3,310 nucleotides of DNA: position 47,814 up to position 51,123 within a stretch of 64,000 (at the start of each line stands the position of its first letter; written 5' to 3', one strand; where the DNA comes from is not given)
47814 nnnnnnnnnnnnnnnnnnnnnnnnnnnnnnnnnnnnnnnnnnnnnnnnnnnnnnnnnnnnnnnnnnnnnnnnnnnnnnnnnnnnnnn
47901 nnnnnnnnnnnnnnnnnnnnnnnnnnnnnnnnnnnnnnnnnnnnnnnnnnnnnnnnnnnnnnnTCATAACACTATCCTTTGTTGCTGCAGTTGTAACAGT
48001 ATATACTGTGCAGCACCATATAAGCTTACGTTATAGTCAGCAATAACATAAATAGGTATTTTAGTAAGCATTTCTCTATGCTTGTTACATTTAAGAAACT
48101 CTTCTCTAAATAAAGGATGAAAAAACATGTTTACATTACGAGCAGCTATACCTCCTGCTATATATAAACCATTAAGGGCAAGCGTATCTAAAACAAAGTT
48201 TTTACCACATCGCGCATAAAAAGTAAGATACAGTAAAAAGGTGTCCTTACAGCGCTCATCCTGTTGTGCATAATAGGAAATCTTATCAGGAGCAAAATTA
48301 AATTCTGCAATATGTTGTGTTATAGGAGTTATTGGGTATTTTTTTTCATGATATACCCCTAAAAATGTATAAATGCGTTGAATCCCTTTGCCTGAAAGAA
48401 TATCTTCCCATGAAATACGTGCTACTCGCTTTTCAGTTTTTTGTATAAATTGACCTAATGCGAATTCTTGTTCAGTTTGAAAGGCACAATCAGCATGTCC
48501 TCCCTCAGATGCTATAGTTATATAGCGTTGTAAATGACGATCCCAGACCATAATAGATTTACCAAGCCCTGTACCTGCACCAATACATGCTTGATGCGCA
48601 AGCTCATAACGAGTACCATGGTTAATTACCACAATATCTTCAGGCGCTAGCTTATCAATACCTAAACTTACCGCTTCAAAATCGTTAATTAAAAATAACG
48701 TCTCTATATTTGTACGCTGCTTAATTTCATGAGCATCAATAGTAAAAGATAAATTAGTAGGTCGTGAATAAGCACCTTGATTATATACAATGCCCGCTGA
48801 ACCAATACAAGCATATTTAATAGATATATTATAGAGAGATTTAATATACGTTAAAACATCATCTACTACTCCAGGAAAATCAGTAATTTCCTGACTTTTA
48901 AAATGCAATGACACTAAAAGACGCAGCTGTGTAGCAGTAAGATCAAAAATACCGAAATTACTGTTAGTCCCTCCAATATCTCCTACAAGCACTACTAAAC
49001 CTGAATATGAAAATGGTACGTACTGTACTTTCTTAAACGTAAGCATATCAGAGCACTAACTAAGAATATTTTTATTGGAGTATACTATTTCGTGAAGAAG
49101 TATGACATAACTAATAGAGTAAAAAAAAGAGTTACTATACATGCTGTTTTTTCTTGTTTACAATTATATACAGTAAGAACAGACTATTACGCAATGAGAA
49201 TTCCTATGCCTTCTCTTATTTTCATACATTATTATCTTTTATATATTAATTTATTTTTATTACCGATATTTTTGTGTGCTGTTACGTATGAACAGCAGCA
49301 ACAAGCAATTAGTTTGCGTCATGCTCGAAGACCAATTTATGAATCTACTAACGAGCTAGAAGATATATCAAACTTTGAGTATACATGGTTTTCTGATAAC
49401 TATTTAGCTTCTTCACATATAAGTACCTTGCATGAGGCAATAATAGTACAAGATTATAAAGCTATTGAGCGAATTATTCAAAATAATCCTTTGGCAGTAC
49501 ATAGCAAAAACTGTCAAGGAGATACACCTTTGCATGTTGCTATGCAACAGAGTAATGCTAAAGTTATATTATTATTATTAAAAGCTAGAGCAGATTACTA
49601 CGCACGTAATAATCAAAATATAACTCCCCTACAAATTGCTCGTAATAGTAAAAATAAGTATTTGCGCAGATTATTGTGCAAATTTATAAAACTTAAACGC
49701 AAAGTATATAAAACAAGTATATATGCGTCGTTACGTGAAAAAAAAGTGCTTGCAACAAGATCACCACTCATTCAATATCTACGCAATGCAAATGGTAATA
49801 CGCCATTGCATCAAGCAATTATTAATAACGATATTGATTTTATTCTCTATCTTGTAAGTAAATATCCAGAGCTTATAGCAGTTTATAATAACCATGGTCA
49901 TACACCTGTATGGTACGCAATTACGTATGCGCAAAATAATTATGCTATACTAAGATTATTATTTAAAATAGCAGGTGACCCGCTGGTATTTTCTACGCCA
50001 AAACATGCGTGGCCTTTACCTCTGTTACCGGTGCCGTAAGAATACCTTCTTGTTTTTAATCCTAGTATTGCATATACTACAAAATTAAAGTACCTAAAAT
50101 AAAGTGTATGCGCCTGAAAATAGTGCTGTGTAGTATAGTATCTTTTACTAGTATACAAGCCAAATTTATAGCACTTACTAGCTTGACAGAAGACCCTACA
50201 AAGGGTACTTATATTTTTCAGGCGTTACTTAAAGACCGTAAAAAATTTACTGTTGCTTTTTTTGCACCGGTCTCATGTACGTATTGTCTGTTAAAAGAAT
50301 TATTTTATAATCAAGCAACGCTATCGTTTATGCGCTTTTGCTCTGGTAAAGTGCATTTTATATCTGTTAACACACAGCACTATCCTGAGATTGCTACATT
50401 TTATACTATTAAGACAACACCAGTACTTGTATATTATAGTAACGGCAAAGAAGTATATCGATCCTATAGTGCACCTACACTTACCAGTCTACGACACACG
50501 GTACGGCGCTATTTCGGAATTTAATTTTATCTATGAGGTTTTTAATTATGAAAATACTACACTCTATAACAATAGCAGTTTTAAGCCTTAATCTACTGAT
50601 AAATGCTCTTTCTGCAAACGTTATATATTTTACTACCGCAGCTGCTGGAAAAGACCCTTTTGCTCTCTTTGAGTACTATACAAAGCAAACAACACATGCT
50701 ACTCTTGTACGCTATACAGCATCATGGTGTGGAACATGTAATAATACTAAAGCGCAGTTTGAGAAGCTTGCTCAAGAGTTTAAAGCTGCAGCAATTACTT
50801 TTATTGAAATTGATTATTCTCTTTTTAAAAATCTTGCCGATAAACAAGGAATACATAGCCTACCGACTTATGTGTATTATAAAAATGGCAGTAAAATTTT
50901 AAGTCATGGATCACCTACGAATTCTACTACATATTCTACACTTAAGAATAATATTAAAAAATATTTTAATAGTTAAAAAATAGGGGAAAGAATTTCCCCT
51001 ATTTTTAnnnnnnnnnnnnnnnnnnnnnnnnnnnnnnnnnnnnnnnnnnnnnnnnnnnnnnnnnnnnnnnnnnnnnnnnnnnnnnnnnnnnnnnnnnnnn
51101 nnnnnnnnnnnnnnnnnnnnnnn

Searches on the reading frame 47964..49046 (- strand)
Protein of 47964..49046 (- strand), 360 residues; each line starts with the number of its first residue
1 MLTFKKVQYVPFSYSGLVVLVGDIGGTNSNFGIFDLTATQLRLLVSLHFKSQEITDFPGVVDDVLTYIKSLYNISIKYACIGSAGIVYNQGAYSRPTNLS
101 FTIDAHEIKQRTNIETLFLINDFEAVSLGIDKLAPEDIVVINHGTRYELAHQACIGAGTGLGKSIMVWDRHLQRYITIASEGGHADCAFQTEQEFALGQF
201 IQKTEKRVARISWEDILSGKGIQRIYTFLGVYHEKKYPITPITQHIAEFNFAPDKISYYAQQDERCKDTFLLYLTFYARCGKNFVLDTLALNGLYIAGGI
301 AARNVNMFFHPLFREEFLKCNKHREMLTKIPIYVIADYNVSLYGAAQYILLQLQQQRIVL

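Call 12: search_protein_families(library=pfam, proteins=[window:47964-49043:-], max_evalue=0.001)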
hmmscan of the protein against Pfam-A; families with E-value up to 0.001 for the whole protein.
window:47964-49043:- (359 aa): 1 family
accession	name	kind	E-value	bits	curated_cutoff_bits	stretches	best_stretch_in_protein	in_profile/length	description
PF02685.22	Glucokinase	-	4.7e-73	246.4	22.1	1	19-348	1-311/314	Glucokinase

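Call 26: find_encoding_contigs(protein=window:47964-49046:-, flank=1000, max_places=3)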
Protein window:47964-49046:- (360 aa): no gene with exactly this product is on record in the collection.

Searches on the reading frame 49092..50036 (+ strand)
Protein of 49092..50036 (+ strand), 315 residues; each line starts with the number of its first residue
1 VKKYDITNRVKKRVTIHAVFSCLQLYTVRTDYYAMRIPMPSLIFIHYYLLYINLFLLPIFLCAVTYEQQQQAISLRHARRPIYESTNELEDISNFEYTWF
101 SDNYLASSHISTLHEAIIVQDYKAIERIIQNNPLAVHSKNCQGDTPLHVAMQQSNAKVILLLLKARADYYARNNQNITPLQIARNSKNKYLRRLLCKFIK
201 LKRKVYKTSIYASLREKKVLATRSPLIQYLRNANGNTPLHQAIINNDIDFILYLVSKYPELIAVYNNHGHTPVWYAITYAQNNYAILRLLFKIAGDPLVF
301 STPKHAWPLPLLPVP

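Call 12: search_protein_families(library=pfam, proteins=[window:49092-50036:+], max_evalue=0.001)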
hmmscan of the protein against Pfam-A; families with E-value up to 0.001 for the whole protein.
window:49092-50036:+ (315 aa): 6 families
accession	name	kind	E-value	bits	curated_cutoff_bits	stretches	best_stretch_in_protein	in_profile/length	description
PF12796.13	Ank_2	-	1.1e-18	67.9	27.3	2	231-292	25-81/90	Ankyrin repeats (3 copies)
PF13857.12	Ank_5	-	3.2e-16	59.7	27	2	225-276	6-56/56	Ankyrin repeats (many copies)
PF00023.36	Ank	-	8.5e-15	54.5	21.1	1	142-174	1-33/33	Ankyrin repeat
PF13606.12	Ank_3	-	1.5e-12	46.8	22.3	1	234-258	1-25/30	Ankyrin repeat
PF13637.12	Ank_4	-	7.5e-11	42.4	22.7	1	227-255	23-50/50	Ankyrin repeats (many copies)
PF24521.3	Ank_KRIT1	-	8.5e-05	22.7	80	0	131-189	73-131/149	KRIT1 ankyrin-repeats domain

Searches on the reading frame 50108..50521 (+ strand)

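Call 12: search_protein_families(library=pfam, proteins=[window:50108-50521:+], max_evalue=0.001)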
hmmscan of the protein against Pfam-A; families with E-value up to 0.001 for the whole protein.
window:50108-50521:+ (138 aa): 1 family
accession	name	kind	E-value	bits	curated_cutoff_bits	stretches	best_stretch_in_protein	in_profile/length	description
PF00085.26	Thioredoxin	-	7.1e-07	29.6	23.5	1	37-132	10-101/103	Thioredoxin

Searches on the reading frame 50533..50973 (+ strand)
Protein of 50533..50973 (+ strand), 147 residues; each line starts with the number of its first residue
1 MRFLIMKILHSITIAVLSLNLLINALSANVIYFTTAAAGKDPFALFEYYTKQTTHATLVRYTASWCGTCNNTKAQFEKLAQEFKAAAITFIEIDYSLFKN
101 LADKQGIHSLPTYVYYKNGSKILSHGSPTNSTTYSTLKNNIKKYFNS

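Call 67: search_protein_families(library=pfam, proteins=[window:50533-50973:+], max_evalue=0.001)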
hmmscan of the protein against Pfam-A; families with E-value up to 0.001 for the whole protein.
window:50533-50973:+ (147 aa): 3 families
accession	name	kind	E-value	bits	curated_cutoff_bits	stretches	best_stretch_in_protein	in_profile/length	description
PF00085.26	Thioredoxin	-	6.8e-15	55.4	23.5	1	46-125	10-88/103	Thioredoxin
PF13098.12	Thioredoxin_2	-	0.00013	22.7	27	1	51-119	2-85/104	Thioredoxin-like domain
PF04756.19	OST3_OST6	-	0.00013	21.9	27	1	61-121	37-107/294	OST3 / OST6 family, transporter family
